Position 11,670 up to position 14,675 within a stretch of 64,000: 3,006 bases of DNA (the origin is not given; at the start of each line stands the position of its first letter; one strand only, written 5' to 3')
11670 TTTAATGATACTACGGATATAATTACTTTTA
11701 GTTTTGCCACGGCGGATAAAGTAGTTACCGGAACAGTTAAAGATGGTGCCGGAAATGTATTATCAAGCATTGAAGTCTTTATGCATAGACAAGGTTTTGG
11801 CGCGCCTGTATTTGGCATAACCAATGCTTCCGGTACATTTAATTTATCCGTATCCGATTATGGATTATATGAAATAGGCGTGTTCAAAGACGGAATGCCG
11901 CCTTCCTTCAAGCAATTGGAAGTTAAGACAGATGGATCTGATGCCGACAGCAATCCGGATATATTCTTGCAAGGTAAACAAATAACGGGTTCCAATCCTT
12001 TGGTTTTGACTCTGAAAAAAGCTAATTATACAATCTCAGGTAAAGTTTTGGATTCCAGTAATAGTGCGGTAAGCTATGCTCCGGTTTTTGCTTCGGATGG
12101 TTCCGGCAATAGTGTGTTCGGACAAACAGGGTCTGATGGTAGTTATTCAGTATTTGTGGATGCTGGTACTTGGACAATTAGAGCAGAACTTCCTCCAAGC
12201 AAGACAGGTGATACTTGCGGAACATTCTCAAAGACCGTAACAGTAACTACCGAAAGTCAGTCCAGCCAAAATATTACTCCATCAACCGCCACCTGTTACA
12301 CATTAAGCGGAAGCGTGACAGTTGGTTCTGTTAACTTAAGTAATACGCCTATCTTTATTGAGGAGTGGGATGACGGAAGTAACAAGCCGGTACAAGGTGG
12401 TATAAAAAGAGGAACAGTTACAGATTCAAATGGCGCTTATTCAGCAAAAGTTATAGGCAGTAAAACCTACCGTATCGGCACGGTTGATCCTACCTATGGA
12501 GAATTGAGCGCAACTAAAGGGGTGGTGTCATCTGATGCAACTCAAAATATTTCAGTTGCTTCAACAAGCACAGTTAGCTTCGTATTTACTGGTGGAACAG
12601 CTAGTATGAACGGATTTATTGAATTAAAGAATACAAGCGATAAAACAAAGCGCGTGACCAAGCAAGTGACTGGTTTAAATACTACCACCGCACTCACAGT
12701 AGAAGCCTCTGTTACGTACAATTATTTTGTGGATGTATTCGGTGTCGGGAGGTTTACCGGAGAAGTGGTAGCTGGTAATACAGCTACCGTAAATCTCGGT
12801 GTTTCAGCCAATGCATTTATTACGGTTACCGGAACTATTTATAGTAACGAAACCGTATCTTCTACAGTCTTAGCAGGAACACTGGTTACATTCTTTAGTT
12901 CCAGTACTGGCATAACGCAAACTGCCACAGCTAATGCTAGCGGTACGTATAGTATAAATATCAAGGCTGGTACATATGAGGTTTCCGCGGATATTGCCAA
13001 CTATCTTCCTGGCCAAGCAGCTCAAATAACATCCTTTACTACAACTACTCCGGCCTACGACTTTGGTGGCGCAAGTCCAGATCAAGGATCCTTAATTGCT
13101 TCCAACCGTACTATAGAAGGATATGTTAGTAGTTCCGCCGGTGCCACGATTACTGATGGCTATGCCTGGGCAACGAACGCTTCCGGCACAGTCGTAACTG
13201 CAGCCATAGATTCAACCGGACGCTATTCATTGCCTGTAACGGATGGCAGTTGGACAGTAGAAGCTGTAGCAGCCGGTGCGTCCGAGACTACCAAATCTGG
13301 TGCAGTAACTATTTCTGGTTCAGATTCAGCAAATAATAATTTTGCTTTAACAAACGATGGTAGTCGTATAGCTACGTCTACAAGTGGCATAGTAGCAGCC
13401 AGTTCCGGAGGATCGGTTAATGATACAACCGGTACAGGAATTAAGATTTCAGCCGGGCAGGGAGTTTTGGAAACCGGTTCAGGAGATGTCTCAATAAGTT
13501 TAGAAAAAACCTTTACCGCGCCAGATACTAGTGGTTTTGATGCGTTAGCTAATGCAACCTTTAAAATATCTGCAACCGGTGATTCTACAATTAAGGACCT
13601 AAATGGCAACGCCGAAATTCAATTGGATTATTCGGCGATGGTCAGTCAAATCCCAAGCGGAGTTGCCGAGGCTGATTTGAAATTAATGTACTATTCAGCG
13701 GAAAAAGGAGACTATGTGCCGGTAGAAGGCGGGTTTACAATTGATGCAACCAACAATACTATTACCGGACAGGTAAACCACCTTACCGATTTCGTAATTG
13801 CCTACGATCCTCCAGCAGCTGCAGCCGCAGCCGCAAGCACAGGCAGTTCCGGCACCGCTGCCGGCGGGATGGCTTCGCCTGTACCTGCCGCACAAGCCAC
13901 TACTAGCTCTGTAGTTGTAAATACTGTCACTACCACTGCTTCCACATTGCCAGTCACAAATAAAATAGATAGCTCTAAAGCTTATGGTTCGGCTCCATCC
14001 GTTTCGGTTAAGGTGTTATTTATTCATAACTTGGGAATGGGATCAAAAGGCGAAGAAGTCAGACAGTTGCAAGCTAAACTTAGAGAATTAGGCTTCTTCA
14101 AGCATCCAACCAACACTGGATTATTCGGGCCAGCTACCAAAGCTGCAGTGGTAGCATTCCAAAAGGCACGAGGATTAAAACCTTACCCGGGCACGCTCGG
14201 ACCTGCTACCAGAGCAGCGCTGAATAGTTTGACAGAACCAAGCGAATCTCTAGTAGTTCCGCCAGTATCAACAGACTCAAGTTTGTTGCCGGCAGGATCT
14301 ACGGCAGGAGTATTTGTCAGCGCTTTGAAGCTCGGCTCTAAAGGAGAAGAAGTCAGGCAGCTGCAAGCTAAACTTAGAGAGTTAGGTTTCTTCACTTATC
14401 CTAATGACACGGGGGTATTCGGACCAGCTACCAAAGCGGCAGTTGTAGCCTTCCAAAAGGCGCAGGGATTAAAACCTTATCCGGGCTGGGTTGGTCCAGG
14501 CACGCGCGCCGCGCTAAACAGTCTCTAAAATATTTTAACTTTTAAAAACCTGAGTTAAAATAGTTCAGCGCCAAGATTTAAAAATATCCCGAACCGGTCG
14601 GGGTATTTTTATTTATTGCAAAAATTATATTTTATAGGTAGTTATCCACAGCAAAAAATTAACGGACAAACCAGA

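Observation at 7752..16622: Two adjacent envelope proteins (2258 aa and 625 aa) sharing a duplicated double peptidoglycan-binding anchor with long identical nucleotide runs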

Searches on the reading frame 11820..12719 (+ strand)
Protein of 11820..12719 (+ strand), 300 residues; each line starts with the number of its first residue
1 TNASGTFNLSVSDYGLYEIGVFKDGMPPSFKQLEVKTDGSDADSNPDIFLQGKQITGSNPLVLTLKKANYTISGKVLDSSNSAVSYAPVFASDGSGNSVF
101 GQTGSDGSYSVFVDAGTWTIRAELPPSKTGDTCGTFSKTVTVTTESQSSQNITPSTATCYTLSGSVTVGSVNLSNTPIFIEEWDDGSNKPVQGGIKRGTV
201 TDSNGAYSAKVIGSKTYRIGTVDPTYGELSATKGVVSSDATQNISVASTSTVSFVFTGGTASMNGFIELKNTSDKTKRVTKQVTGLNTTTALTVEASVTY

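Call 50: search_protein_families(library=pfam, proteins=[window:11820-12719:+], max_evalue=0.05)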
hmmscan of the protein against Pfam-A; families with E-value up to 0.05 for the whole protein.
window:11820-12719:+ (300 aa): 3 families
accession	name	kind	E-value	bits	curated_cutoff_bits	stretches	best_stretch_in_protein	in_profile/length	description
PF13620.12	CarboxypepD_reg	-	3e-11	44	32.3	1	71-153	1-80/82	Carboxypeptidase regulatory-like domain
PF13715.12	CarbopepD_reg_2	-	1.2e-05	25.7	32.2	1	72-129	1-57/88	CarboxypepD_reg-like domain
PF07210.18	DUF1416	-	0.00051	20.3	23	1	69-127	19-77/97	Protein of unknown function (DUF1416)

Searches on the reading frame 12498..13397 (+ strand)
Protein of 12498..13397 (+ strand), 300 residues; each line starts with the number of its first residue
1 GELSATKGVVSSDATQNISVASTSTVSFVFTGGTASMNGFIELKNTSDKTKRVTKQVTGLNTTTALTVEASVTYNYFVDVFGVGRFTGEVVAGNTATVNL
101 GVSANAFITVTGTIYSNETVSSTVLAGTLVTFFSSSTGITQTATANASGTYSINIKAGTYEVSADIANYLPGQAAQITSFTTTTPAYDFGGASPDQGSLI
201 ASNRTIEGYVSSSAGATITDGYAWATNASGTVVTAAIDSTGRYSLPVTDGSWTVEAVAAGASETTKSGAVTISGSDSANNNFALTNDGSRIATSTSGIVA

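Call 50: search_protein_families(library=pfam, proteins=[window:12498-13397:+], max_evalue=0.05)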
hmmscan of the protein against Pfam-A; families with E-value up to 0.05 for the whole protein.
window:12498-13397:+ (300 aa): 4 families
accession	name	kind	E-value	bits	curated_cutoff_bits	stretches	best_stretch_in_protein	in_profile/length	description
PF13620.12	CarboxypepD_reg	-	4e-11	43.6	32.3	2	109-178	1-68/82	Carboxypeptidase regulatory-like domain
PF08400.16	phage_tail_N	-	0.0013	19.2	26.6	0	144-186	42-84/134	Prophage tail fibre N-terminal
PF07210.18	DUF1416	-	0.0089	16.4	23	1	200-266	16-82/97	Protein of unknown function (DUF1416)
PF23194.1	NOMO_5th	-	0.016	16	27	0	110-167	2-59/89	NOMO fifth transthyretin-like domain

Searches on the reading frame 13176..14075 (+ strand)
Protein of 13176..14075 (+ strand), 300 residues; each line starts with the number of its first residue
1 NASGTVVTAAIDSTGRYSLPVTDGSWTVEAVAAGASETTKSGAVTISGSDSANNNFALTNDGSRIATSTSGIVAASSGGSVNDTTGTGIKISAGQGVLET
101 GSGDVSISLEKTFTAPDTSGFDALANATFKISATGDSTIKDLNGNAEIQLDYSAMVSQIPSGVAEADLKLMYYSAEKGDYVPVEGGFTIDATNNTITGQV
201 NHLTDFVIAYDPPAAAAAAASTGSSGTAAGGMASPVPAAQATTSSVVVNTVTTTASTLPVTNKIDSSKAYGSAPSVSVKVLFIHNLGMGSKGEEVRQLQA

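Call 50: search_protein_families(library=pfam, proteins=[window:13176-14075:+], max_evalue=0.05)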
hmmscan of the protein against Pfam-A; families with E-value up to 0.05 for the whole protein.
window:13176-14075:+ (300 aa): 1 family
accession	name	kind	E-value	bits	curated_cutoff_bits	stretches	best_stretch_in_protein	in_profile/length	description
PF13620.12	CarboxypepD_reg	-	0.00011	22.9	32.3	1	2-59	25-82/82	Carboxypeptidase regulatory-like domain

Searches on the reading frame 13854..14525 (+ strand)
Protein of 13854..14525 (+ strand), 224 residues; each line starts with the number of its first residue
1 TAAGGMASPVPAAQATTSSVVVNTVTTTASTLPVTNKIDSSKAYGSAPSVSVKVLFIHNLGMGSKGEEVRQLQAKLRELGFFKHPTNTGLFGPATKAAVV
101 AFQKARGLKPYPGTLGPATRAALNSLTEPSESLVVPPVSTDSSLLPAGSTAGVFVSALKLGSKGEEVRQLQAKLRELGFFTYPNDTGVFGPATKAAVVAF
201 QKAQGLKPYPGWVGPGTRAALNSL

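Call 50: search_protein_families(library=pfam, proteins=[window:13854-14525:+], max_evalue=0.05)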
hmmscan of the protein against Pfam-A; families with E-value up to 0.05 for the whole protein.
window:13854-14525:+ (224 aa): 4 families
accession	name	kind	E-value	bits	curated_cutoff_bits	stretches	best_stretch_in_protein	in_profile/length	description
PF01471.23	PG_binding_1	-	1.2e-32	112.3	23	2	164-221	2-57/57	Putative peptidoglycan binding domain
PF08823.16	PG_binding_2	-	3.2e-06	27.8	21.1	0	63-103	12-51/74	Putative peptidoglycan binding domain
PF22272.1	LEA_3b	-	0.019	15.8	27.5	0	185-197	39-51/87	Late embryogenesis abundant protein (LEA_3b subfamily)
PF23493.1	CysS_C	-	0.039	14.5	23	0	157-179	18-39/51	Cysteinyl-tRNA ligase anticodon binding domain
